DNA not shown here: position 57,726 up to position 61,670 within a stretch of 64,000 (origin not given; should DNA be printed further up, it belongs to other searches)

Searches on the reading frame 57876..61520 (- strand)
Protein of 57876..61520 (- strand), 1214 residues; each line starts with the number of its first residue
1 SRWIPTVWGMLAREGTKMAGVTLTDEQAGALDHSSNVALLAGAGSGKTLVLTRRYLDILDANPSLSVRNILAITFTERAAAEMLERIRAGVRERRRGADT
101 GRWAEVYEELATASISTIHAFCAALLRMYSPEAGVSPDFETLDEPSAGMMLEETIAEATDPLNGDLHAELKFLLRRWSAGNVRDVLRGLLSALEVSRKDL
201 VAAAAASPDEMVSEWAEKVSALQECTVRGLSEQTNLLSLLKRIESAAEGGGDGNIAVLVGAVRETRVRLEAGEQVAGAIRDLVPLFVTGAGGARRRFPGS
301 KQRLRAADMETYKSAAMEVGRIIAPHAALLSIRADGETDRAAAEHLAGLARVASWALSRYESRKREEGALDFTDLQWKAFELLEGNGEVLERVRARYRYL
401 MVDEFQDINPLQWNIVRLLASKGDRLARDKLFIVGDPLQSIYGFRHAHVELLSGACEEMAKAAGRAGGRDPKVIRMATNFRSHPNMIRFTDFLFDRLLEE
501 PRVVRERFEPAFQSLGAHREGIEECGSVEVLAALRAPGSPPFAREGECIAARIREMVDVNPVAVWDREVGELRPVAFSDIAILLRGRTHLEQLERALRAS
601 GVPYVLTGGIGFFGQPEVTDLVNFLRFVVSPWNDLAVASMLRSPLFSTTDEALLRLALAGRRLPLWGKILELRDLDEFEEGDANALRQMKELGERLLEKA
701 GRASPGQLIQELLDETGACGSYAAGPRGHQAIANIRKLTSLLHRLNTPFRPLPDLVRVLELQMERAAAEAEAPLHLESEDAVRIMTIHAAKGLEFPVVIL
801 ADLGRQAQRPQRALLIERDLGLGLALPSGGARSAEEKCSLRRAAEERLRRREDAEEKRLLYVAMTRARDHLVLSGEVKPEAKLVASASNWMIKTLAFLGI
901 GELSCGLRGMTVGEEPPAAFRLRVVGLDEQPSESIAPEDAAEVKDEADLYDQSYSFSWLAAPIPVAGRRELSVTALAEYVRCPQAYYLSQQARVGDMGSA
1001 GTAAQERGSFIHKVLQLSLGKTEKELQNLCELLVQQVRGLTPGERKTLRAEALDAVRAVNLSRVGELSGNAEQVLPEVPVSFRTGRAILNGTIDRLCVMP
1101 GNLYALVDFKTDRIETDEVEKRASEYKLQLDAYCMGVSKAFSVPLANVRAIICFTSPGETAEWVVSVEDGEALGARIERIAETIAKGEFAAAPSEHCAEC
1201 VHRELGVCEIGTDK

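Call 62: search_protein_families(library=pfam, proteins=[window:57876-61520:-], max_evalue=0.00001)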
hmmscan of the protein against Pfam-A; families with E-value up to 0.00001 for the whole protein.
window:57876-61520:- (1214 aa): 5 families
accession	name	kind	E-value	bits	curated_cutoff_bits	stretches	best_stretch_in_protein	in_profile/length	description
PF00580.27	UvrD-helicase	-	2e-58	198.6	23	2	351-454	167-265/271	UvrD/REP helicase N-terminal domain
PF13361.12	UvrD_C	-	2.1e-31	110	25.6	1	474-874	1-346/350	UvrD-like helicase C-terminal domain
PF12705.13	PDDEXK_1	-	2.9e-25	90.1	22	1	970-1204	1-244/247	PD-(D/E)XK nuclease superfamily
PF13245.12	AAA_19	-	6.7e-18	65.6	25.1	1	33-445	10-134/134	AAA domain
PF13538.12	UvrD_C_2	-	4.8e-12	46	27.4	0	782-809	2-29/52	UvrD-like helicase C-terminal domain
